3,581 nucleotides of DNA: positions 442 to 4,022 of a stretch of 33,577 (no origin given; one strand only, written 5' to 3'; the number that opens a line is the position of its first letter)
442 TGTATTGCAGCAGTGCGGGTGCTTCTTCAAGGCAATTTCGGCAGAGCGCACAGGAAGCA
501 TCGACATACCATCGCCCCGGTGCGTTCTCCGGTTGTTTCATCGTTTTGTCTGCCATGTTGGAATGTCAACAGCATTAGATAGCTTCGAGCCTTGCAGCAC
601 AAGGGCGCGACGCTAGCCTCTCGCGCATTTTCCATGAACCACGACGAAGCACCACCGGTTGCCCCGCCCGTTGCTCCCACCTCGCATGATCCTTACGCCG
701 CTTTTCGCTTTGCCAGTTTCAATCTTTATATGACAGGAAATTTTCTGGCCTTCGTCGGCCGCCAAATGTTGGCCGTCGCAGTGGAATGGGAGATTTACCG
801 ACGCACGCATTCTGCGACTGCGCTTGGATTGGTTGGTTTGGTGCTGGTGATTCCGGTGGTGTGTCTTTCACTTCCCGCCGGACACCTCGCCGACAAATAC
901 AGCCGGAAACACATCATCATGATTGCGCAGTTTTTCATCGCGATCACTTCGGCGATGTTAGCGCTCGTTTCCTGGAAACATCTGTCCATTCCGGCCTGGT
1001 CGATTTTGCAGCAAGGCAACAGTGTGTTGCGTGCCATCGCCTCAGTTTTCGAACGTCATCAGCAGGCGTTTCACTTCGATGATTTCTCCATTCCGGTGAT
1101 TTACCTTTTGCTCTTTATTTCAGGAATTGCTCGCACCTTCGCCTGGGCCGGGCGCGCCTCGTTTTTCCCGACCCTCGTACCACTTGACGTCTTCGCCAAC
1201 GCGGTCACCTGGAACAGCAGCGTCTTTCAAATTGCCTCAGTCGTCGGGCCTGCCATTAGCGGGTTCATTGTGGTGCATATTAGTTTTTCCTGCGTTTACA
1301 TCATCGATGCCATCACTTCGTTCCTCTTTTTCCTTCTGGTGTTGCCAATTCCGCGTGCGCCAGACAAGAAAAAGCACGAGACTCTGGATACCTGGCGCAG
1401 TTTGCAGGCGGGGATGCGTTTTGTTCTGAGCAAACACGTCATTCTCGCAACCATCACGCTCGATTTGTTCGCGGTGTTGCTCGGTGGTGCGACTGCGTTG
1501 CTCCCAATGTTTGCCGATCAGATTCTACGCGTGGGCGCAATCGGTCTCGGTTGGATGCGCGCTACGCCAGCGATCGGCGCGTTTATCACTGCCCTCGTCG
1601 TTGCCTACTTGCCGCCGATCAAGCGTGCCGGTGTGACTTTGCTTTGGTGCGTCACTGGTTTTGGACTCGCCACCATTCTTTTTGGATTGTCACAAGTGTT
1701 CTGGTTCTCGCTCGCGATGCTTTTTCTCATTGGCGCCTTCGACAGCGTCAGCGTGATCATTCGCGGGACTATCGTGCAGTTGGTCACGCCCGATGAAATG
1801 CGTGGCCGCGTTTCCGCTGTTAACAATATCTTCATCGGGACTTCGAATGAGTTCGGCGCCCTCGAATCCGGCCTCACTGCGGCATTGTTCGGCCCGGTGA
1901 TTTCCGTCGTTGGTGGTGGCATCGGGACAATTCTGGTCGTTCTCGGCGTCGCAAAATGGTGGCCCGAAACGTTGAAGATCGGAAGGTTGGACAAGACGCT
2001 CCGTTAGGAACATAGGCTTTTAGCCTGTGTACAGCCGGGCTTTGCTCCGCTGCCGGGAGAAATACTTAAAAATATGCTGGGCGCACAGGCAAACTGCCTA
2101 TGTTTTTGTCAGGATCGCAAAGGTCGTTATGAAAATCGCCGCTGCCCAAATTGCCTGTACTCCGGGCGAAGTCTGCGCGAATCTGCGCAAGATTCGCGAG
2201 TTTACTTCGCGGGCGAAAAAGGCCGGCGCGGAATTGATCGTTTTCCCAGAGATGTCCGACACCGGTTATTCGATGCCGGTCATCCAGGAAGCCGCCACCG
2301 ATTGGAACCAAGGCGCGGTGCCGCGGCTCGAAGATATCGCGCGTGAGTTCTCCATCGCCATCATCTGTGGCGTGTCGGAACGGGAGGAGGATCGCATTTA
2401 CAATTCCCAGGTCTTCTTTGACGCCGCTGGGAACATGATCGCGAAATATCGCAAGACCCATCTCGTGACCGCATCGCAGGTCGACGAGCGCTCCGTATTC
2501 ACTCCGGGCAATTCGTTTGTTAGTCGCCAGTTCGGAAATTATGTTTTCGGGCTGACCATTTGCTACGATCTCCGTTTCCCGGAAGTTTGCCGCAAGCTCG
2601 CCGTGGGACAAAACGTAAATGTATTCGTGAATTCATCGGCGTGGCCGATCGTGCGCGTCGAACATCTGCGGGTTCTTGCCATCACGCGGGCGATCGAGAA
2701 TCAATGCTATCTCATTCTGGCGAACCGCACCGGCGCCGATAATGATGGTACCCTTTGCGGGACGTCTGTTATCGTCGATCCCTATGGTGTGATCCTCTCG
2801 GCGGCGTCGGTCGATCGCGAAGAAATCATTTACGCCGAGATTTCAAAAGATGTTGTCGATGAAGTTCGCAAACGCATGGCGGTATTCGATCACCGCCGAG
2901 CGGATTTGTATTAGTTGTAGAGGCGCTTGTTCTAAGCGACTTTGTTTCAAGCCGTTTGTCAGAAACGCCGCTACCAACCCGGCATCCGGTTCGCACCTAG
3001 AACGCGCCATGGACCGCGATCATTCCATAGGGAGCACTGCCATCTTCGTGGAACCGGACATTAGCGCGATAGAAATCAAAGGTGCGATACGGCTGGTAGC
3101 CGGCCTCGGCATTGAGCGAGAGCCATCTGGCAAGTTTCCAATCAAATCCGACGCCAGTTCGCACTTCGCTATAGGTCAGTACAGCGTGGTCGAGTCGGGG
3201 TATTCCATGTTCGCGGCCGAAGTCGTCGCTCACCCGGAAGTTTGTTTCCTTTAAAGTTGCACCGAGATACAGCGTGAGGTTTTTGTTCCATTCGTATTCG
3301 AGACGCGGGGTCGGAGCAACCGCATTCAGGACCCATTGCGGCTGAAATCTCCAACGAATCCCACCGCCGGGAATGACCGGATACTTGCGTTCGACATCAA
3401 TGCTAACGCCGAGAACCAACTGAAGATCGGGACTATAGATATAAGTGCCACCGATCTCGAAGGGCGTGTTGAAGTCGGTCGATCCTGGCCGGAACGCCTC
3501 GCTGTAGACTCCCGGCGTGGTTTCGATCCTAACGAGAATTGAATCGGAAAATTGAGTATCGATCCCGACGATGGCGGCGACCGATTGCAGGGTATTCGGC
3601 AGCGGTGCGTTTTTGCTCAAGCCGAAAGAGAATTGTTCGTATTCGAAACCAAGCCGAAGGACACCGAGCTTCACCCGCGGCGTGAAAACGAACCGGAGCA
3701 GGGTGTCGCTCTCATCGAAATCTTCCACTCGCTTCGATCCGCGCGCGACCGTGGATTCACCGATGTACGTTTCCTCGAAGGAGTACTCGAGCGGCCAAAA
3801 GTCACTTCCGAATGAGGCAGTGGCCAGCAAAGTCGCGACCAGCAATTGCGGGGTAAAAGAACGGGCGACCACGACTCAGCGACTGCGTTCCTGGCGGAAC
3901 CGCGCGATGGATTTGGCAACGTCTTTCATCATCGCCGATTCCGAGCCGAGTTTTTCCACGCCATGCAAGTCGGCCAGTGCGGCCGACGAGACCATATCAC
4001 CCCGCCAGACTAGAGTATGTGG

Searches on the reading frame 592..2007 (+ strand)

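Call 53: search_protein_families(library=pfam, proteins=[window:592-2007:+], max_evalue=0.001)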
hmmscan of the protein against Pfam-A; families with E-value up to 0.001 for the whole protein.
window:592-2007:+ (471 aa): 2 families
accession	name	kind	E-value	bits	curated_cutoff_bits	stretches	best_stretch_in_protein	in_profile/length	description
PF07690.21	MFS_1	-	4e-35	121.8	33.4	2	48-415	3-339/347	Major Facilitator Superfamily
PF05977.19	MFS_3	-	7.5e-25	87.8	27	2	170-450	106-387/524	Transmembrane secretion effector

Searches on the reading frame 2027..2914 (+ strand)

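Call 53: search_protein_families(library=pfam, proteins=[window:2027-2914:+], max_evalue=0.001)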
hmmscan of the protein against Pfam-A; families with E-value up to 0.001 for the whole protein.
window:2027-2914:+ (295 aa): 1 family
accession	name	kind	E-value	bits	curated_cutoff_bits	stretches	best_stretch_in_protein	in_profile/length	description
PF00795.27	CN_hydrolase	-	2e-56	191.6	23.2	1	36-282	1-256/256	Carbon-nitrogen hydrolase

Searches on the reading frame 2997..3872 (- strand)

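Call 53: search_protein_families(library=pfam, proteins=[window:2997-3872:-], max_evalue=0.001)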
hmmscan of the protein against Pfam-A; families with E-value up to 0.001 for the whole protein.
window:2997-3872:- (291 aa): 1 family
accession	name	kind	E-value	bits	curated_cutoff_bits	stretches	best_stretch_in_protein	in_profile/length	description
PF19783.5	DUF6268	-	9.5e-06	25.2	22.8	1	146-269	133-251/279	Domain of unknown function (DUF6268)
